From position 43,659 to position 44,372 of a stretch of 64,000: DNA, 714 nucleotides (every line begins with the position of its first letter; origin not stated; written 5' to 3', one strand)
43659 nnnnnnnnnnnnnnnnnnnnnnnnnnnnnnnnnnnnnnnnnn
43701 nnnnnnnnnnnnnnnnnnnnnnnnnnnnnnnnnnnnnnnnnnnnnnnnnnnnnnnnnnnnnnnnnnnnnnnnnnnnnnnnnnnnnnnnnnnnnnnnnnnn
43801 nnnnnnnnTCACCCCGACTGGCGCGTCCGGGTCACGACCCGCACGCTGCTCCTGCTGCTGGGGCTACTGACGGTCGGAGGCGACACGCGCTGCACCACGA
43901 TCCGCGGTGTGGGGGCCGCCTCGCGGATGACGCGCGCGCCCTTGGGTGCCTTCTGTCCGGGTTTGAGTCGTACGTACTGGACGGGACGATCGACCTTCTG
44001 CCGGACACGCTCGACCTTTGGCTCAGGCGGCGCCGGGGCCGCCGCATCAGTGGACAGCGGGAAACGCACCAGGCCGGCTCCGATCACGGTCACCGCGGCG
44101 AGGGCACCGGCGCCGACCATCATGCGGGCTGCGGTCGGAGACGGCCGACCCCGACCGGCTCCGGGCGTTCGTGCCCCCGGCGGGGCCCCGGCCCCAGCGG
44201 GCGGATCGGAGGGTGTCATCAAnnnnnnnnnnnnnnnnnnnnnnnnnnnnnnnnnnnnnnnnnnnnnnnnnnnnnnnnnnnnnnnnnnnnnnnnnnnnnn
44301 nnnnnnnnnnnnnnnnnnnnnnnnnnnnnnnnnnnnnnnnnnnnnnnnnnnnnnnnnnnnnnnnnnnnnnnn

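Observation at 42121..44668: ApbE flavin-transferase operon with a heme-type ferric-reductase-domain membrane protein and two small anchored proteins lacking a recognisable FMN-binding motif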

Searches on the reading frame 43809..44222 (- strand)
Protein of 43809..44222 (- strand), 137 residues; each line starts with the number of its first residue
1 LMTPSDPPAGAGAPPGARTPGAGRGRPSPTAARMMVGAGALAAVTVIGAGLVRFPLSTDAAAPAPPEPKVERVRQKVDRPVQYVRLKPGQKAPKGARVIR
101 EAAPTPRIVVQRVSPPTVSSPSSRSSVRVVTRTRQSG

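Call 3: search_protein_families(library=pfam, proteins=[window:43809-44222:-], max_evalue=1)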
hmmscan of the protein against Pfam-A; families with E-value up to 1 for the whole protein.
window:43809-44222:- (137 aa): 0 families

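Call 4: search_protein_families(library=ncbifam, proteins=[window:43809-44222:-], max_evalue=1)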
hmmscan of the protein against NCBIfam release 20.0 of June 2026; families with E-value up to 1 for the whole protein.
window:43809-44222:- (137 aa): 0 families

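Call 8: find_homologous_proteins(query=window:43809-44222:-, max_evalue=0.01)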
Query window:43809-44222:- (137 aa): 150 proteins with E <= 0.01 among 1215 candidates; the best 120 are listed.
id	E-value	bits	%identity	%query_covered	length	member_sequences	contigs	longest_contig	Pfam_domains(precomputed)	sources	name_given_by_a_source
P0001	7.2e-74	264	100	99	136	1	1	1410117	-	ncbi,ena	-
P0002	1.3e-35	141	64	99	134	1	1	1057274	-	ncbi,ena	-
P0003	6.7e-35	138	67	88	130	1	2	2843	-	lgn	-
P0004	1.3e-30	124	63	89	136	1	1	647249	-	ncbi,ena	-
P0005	1.6e-30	124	58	99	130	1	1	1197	-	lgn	-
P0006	1.2e-29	121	61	91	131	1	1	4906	-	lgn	-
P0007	1.2e-28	118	58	99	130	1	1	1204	-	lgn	-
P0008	4.7e-28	116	62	84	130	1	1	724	-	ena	-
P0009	7.4e-28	116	58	93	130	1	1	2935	-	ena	-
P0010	1.1e-27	115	62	85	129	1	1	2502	-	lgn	-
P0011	1.1e-27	115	60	90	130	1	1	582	-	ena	-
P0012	2.6e-27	114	68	71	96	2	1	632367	-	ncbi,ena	-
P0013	2.7e-27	114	55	100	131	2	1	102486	-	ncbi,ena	-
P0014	5.1e-27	113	56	90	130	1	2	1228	-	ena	-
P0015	5.5e-27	113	57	93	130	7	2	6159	-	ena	-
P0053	6.7e-25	106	54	82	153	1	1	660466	-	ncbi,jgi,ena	jgi:hypothetical protein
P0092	3.1e-21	94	49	88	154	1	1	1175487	-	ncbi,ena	-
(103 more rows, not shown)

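Call 9: find_encoding_contigs(protein=P0001, flank=6000, max_places=3)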
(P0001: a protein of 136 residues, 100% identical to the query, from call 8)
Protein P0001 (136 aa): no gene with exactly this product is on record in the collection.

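Call 11: find_encoding_contigs(protein=P0002, flank=6000, max_places=2)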
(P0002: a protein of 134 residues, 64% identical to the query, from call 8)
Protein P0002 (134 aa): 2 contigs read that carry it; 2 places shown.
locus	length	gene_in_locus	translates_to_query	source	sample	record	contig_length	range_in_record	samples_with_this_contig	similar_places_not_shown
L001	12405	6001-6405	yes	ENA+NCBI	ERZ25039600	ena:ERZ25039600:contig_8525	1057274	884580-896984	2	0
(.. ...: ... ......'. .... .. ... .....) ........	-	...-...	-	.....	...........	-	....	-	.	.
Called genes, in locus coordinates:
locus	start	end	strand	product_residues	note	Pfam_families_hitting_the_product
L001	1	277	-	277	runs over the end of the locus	PF03222:Trp_Tyr_perm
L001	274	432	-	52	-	-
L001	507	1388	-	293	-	-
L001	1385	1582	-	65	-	-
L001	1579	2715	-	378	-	PF02310:B12-binding, PF04055:Radical_SAM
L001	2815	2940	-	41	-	-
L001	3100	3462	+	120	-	PF02130:YbeY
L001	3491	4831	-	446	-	PF00512:HisKA, PF02518:HATPase_c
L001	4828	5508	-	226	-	PF00072:Response_reg, PF00486:Trans_reg_C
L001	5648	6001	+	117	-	-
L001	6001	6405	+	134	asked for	-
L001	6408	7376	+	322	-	PF02424:ApbE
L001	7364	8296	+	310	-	-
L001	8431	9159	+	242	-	PF01195:Pept_tRNA_hydro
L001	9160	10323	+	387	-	PF17757:UvrB_inter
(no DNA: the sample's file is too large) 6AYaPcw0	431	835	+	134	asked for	-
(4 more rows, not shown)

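Call 12: find_encoding_contigs(protein=P0092, flank=6000, max_places=2)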
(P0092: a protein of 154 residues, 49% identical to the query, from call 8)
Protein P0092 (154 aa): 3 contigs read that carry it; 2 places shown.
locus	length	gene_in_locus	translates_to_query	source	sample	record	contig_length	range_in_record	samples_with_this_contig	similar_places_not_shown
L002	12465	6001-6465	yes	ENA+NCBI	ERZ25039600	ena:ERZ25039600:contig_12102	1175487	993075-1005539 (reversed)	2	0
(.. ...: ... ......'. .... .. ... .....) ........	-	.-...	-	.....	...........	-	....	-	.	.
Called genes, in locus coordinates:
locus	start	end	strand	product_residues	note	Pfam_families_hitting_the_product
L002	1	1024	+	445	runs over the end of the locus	PF07555:NAGidase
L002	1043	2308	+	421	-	PF01547:SBP_bac_1, PF13416:SBP_bac_8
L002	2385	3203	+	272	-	PF00528:BPD_transp_1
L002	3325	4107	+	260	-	PF00528:BPD_transp_1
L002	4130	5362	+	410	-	PF00155:Aminotran_1_2, PF01041:DegT_DnrJ_EryC1, PF01053:Cys_Met_Meta_PP (weak)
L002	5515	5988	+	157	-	-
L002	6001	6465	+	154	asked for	-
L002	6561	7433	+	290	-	PF02424:ApbE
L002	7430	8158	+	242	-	-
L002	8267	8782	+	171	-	PF00501:AMP-binding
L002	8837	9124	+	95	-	-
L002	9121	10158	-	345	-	PF00294:PfkB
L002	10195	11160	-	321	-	-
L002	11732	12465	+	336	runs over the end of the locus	PF00356:LacI, PF00532:Peripla_BP_1, PF13407:Peripla_BP_4, PF13377:Peripla_BP_3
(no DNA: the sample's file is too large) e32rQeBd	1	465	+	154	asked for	?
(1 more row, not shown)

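Call 13: find_encoding_contigs(protein=P0053, flank=6000, max_places=2)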
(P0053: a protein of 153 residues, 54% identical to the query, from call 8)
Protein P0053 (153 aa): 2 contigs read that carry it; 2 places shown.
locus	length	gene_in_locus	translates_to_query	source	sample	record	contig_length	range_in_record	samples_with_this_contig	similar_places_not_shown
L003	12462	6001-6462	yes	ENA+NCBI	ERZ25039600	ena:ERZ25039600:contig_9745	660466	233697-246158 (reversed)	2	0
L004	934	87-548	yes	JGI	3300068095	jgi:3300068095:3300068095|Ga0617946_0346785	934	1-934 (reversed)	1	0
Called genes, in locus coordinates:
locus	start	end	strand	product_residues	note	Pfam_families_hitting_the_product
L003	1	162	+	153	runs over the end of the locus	PF09424:YqeY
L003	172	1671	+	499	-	PF07698:7TM-7TMR_HD, PF01966:HD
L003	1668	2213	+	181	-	PF02130:YbeY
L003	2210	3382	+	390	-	PF13517:FG-GAP_3 (faint), PF01839:FG-GAP (faint)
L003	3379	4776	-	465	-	PF00512:HisKA, PF02518:HATPase_c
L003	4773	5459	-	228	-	PF00072:Response_reg, PF00486:Trans_reg_C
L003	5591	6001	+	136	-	-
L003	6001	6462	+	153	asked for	-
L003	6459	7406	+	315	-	PF02424:ApbE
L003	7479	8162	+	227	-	-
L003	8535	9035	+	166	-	PF01195:Pept_tRNA_hydro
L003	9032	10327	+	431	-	PF17757:UvrB_inter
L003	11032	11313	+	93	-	PF00270:DEAD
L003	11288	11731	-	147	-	-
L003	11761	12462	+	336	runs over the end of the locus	PF00271:Helicase_C, PF03461:TRCF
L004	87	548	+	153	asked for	-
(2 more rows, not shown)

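Call 21: find_related_loci(query=A1, collection=genome_contigs, flank=5000)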
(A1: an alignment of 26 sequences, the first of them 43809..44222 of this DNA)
Query A1 (137 aa) in genome_contigs; peptide patterns used: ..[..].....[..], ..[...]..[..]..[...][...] (x = any residue, [..] = any of these).
131 stretches matched a pattern; 23 encode a relative of the query (tblastn E <= 1e-3); 23 distinct loci.
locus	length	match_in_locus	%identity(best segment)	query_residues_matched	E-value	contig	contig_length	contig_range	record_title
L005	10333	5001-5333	69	26-137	4e-40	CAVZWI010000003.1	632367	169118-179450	MAG: uncultured Chloroflexia bacterium isolate MFD02416.bin.2.31 genome assembly, contig: contig_53984, whole genome sho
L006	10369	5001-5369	63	15-137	2e-39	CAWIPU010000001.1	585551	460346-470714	MAG: uncultured Chloroflexia bacterium isolate MFD01721.bin.1.359 genome assembly, contig: contig_11793, whole genome sh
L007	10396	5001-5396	64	1-137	4e-39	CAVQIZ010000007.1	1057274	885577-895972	MAG: uncultured Chloroflexia bacterium isolate MFD09779.bin.2.43 genome assembly, contig: contig_8525, whole genome shot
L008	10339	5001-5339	65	24-137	9e-38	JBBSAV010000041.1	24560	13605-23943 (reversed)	MAG: Candidatus Limnocylindrales bacterium isolate La6_metabat2.046 La6_metabat2.046_K_2420015_L_24560_cov_13.0000, whol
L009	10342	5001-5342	64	24-137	1e-36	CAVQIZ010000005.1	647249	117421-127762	MAG: uncultured Chloroflexia bacterium isolate MFD09779.bin.2.43 genome assembly, contig: contig_46545, whole genome sho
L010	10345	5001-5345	58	13-137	2e-31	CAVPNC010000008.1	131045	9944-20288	MAG: uncultured Chloroflexia bacterium isolate MFD09964.bin.2.136 genome assembly, contig: contig_19625, whole genome sh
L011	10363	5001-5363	57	24-137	5e-31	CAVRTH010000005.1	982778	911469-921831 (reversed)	MAG: uncultured Chloroflexia bacterium isolate MFD02923.bin.2.100 genome assembly, contig: contig_24626, whole genome sh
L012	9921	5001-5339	58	24-137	4e-31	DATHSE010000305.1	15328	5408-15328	MAG TPA_asm: Anaerolineae bacterium isolate SMAG_U16043 k141_685035, whole genome shotgun sequence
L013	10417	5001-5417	51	24-137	8e-31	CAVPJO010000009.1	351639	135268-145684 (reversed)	MAG: uncultured Chloroflexia bacterium isolate MFD09964.bin.2.79 genome assembly, contig: contig_42323, whole genome sho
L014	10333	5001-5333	59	22-137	2e-29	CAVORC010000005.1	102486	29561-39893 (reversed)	MAG: uncultured Chloroflexia bacterium isolate MFD09964.bin.2.61 genome assembly, contig: contig_17045, whole genome sho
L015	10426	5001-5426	49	17-137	7e-28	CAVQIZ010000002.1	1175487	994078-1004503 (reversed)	MAG: uncultured Chloroflexia bacterium isolate MFD09779.bin.2.43 genome assembly, contig: contig_12102, whole genome sho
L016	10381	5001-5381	50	24-137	1e-26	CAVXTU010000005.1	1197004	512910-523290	MAG: uncultured Chloroflexia bacterium isolate MFD05684.bin.2.84 genome assembly, contig: contig_37635, whole genome sho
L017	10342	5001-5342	53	24-135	6e-26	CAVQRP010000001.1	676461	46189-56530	MAG: uncultured Chloroflexia bacterium isolate MFD09779.bin.2.236 genome assembly, contig: contig_12101, whole genome sh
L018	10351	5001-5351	51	26-137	3e-25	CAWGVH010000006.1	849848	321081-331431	MAG: uncultured Chloroflexia bacterium isolate MFD02809.bin.2.210 genome assembly, contig: contig_64370, whole genome sh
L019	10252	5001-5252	65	24-106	3e-23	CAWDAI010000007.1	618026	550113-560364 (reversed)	MAG: uncultured Chloroflexia bacterium isolate MFD01721.bin.1.20 genome assembly, contig: contig_29304, whole genome sho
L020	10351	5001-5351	49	16-137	4e-22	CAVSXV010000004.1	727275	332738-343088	MAG: uncultured Chloroflexia bacterium isolate MFD05684.bin.2.109 genome assembly, contig: contig_11887, whole genome sh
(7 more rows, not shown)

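Call 33: search_protein_representatives(alignment_id=A1)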
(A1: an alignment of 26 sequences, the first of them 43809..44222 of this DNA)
Query: 26 sequences, 138 profile positions. Proteins with E-value up to 0.001 (for the whole library): 179; up to 1e-10: 83; up to 1e-30: 14. The best 150 are listed.
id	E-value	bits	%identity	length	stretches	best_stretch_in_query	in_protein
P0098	6.3e-44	165.8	-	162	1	4-138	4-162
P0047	5.1e-42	159.6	-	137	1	11-138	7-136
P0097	4.4e-41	156.6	-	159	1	6-138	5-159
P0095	5.5e-39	149.8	-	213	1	6-123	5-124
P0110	8.0e-39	149.3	-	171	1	14-138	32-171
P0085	4.4e-38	146.9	-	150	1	9-138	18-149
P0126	5.9e-36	140.0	-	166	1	10-138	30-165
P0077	7.1e-36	139.7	-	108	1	33-138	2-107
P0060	4.5e-34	133.9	-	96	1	41-138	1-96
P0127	4.9e-33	130.5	-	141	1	16-138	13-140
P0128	4.2e-32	127.5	-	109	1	35-138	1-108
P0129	2.8e-31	124.9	-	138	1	14-138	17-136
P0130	6.5e-31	123.7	-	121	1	35-138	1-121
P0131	7.0e-31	123.6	-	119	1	34-138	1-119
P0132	1.1e-30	122.9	-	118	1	35-138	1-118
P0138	2.7e-27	111.9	-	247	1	13-138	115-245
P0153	7.3e-20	87.9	-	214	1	7-138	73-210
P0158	4.4e-18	82.1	-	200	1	13-138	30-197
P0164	6.9e-16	75.0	-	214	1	9-138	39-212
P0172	9.8e-15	71.3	-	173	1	25-138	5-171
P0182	1.0e-12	64.7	-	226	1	14-138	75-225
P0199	6.9e-11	58.8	-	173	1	7-138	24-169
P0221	2.0e-08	50.8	-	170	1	13-138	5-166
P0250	8.5e-07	45.6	-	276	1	7-104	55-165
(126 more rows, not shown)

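Call 35: find_encoding_contigs(protein=P0164, flank=6000, max_places=3)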
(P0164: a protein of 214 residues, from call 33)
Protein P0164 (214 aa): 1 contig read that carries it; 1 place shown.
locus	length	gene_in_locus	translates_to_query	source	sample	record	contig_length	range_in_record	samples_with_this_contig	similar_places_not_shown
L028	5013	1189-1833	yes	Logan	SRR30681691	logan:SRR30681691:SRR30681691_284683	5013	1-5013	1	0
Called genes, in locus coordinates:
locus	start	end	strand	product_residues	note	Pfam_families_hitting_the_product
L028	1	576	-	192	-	?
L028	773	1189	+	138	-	-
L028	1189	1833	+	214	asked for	-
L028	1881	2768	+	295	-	PF02424:ApbE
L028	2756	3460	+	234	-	-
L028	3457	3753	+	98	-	PF14697:Fer4_21 (faint), PF12838:Fer4_7 (weak), PF13187:Fer4_9 (weak), PF25160:LdpA_Fe-S-bd (weak), PF12797:Fer4_2 (weak), PF00037:Fer4, PF12837:Fer4_6, PF13237:Fer4_10 (weak), +2 more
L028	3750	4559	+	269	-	PF00970:FAD_binding_6, PF00175:NAD_binding_1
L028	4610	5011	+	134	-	?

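Call 36: find_encoding_contigs(protein=P0199, flank=6000, max_places=3)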
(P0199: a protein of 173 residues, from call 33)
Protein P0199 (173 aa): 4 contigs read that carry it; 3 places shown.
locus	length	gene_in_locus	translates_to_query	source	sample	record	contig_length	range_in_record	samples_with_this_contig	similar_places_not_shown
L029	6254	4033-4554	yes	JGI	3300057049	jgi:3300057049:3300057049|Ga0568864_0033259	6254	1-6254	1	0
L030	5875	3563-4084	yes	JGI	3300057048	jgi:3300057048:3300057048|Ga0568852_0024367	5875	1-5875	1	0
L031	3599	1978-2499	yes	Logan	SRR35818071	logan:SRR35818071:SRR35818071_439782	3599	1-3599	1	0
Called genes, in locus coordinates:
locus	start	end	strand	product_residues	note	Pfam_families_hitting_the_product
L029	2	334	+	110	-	?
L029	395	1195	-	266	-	PF13578:Methyltransf_24 (weak)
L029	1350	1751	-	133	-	PF10391:DNA_pol_lambd_f (faint), PF14520:HHH_5 (faint), PF14229:DUF4332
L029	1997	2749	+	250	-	-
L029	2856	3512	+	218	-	PF05724:TPMT, PF08241:Methyltransf_11, PF08242:Methyltransf_12 (weak), PF13649:Methyltransf_25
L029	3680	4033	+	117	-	-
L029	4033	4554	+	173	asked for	-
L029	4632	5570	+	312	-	PF02424:ApbE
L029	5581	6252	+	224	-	?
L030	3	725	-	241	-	?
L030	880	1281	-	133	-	PF10391:DNA_pol_lambd_f (faint), PF14520:HHH_5 (faint), PF14229:DUF4332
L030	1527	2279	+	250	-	-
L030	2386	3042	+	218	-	PF05724:TPMT, PF08241:Methyltransf_11, PF08242:Methyltransf_12 (weak), PF13649:Methyltransf_25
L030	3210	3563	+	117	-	-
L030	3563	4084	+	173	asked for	-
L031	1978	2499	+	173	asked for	-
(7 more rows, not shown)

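Call 38: list_cluster_members(proteins=[P0126, P0138, P0153, P0158, P0172, P0182, P0199, P0221, P0250, P0129])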
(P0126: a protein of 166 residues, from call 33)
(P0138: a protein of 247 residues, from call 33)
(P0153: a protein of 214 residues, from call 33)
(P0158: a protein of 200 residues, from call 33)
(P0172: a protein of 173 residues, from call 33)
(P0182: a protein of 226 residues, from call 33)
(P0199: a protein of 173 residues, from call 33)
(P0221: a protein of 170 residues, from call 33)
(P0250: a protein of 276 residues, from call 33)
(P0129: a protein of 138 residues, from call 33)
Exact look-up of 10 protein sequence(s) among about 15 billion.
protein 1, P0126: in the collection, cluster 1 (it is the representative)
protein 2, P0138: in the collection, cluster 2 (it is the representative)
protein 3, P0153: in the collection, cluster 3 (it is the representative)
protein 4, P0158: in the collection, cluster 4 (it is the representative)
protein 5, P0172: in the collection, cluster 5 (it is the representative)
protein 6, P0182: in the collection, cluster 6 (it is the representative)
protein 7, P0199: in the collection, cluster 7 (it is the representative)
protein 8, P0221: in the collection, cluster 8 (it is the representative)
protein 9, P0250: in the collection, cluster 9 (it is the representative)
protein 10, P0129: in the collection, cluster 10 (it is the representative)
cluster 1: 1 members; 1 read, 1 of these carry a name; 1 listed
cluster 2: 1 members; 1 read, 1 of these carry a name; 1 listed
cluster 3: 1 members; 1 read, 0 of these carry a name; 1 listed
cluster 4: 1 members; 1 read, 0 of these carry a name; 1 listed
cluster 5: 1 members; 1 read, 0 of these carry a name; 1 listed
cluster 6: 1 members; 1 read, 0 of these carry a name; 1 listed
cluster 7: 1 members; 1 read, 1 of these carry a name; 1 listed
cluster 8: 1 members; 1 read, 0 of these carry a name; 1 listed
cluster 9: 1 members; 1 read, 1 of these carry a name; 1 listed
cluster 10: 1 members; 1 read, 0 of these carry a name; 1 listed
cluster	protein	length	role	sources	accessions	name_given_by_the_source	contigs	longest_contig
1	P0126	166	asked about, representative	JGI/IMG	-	hypothetical protein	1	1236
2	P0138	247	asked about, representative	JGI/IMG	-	hypothetical protein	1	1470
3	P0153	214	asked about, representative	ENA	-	-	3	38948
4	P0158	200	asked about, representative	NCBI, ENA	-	-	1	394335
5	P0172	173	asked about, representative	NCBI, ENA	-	-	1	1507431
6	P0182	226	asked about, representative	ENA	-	-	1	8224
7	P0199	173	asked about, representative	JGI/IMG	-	hypothetical protein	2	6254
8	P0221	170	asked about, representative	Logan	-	-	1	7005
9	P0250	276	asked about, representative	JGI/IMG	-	hypothetical protein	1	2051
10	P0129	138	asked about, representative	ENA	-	-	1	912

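Call 39: find_encoding_contigs(protein=P0172, flank=9000, max_places=2)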
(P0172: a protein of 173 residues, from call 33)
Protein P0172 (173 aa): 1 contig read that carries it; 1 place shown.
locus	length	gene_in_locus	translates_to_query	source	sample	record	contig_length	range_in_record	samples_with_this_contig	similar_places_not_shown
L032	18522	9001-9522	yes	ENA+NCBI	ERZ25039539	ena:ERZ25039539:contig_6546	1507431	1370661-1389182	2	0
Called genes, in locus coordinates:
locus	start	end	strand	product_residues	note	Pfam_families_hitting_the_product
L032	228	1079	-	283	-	PF00795:CN_hydrolase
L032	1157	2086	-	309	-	PF08486:SpoIID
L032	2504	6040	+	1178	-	PF12773:DZR, PF13240:Zn_Ribbon_1 (faint), PF13248:Zn_ribbon_3 (faint), PF00211:Guanylate_cyc, PF13191:AAA_16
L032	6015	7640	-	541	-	-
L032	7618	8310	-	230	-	PF00072:Response_reg, PF00486:Trans_reg_C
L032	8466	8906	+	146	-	-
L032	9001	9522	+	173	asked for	-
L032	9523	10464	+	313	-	PF02424:ApbE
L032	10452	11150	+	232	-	PF01794:Ferric_reduct (weak)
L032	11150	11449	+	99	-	PF13237:Fer4_10 (faint), PF14697:Fer4_21 (faint), PF12838:Fer4_7 (weak), PF13187:Fer4_9 (weak), PF25160:LdpA_Fe-S-bd (faint), PF12797:Fer4_2 (weak), PF12837:Fer4_6 (weak), PF00037:Fer4, +1 more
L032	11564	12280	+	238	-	PF00970:FAD_binding_6, PF00175:NAD_binding_1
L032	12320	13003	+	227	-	PF00580:UvrD-helicase, PF13245:AAA_19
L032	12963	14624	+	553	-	PF00580:UvrD-helicase, PF13245:AAA_19 (weak), PF13361:UvrD_C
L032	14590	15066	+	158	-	PF13361:UvrD_C (weak)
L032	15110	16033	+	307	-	PF12705:PDDEXK_1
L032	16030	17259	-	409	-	PF07690:MFS_1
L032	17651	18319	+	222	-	PF00497:SBP_bac_3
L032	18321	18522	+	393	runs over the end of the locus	PF10851:DUF2652, PF10604:Polyketide_cyc2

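Call 40: find_encoding_contigs(protein=P0158, flank=9000, max_places=2)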
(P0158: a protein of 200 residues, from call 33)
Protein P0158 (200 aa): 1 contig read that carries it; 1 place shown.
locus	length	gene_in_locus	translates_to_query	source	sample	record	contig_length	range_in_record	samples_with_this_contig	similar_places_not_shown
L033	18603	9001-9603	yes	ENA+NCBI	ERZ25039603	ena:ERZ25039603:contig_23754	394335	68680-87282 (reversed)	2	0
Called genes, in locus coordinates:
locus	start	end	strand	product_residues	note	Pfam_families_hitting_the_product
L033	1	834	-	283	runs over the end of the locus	PF00795:CN_hydrolase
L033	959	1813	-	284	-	PF08486:SpoIID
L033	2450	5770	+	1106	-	PF00211:Guanylate_cyc, PF13191:AAA_16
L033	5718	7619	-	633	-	-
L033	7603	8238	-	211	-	PF00072:Response_reg, PF00486:Trans_reg_C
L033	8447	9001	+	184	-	-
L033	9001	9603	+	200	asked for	-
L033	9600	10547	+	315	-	PF02424:ApbE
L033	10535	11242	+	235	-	-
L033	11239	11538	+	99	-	PF13237:Fer4_10 (weak), PF14697:Fer4_21 (faint), PF12838:Fer4_7, PF25160:LdpA_Fe-S-bd (weak), PF13187:Fer4_9 (weak), PF13484:Fer4_16 (faint), PF12797:Fer4_2 (weak), PF00037:Fer4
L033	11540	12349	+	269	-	PF00970:FAD_binding_6, PF00175:NAD_binding_1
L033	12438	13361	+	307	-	PF00580:UvrD-helicase, PF13245:AAA_19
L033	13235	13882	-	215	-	-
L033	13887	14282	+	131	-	PF13361:UvrD_C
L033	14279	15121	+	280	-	PF13361:UvrD_C, PF13538:UvrD_C_2 (faint)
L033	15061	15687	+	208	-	PF12705:PDDEXK_1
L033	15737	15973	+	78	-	PF12705:PDDEXK_1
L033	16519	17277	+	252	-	PF00497:SBP_bac_3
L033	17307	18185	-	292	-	-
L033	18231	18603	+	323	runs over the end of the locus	PF02126:PTE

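Call 55: predict_structure(alignment_id=A1)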
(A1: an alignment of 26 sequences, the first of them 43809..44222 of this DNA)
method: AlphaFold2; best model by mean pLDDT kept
length: 137 residues; sequences in the alignment: 26
mean_pLDDT: 60.7   pTM: 0.20
mean pLDDT of the five models: 60.7, 57.2, 56.5, 53.5, 51.5
residues with pLDDT >= 90: 2; 70-90: 32; 50-70: 77; < 50: 26
segments of 3 or more residues with pLDDT < 50: 9-14, 16-18, 56-63
pLDDT, mean of each block of 10 residues (from residue 1): 51 47 57 55 55 50 51 61 86 82 74 57 58 67
secondary structure, 60 per line:
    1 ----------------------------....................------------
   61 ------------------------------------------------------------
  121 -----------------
elements in order: H29-48

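Call 64: search_protein_families(library=pfam, proteins=[L028:3457-3753:+, L028:3750-4559:+, L032:6015-7640:-, L028:773-1189:+, P0164], max_evalue=0.01)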
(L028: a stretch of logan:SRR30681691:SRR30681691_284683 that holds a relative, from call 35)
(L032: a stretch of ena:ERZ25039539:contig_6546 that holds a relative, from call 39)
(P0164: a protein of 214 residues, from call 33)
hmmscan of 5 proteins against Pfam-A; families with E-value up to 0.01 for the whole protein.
L028:3457-3753:+ (98 aa): 12 families
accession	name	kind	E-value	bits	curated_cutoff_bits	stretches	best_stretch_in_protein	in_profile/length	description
PF00037.32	Fer4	-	2.9e-13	49.5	21.1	1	37-59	2-24/24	4Fe-4S binding domain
PF13237.11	Fer4_10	-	3.6e-10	40.1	25.5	2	35-57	1-25/53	4Fe-4S dicluster domain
PF12837.12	Fer4_6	-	4.6e-08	33.1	25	1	36-58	2-24/24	4Fe-4S binding domain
PF13484.11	Fer4_16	-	1.7e-07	32.3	30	1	43-60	2-19/66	4Fe-4S double cluster binding domain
PF12838.12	Fer4_7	-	1.9e-07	31.9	27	1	16-57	7-52/52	4Fe-4S dicluster domain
PF12797.12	Fer4_2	-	2e-07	31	24.5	1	35-54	2-21/22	4Fe-4S binding domain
PF14697.11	Fer4_21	-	4.1e-07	30.5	35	1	37-58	2-57/59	4Fe-4S dicluster domain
PF25160.1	LdpA_Fe-S-bd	-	1.2e-06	28.6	27.6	1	12-58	4-43/49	LdpA Fe-S cluster-binding domain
PF12800.12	Fer4_4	-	1.1e-05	25.8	24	1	40-55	1-16/17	4Fe-4S binding domain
PF13187.11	Fer4_9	-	1.7e-05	25.2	27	1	16-58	7-52/52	4Fe-4S dicluster domain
PF12798.12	Fer4_3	-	0.00014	22.9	27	1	43-57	1-15/15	4Fe-4S binding domain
PF13183.11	Fer4_8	-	0.00023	22.1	27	0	40-55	51-66/68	4Fe-4S dicluster domain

L028:3750-4559:+ (269 aa): 2 families
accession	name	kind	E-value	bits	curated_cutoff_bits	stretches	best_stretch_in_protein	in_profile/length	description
PF00175.26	NAD_binding_1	-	5.4e-13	50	22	1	131-242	1-107/109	Oxidoreductase NAD-binding domain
PF00970.30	FAD_binding_6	-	5.6e-09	36.7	21.1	1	27-117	3-95/99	Oxidoreductase FAD-binding domain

L032:6015-7640:- (541 aa): 2 families
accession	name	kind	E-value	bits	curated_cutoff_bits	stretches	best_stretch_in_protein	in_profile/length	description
PF02518.31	HATPase_c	-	1.7e-23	83.6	26.4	1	426-540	2-109/111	Histidine kinase-, DNA gyrase B-, and HSP90-like ATPase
PF00512.31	HisKA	-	9.7e-15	54.8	26.9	1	308-373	2-66/66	His Kinase A (phospho-acceptor) domain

L028:773-1189:+ (138 aa): 0 families

P0164 (214 aa): 0 families
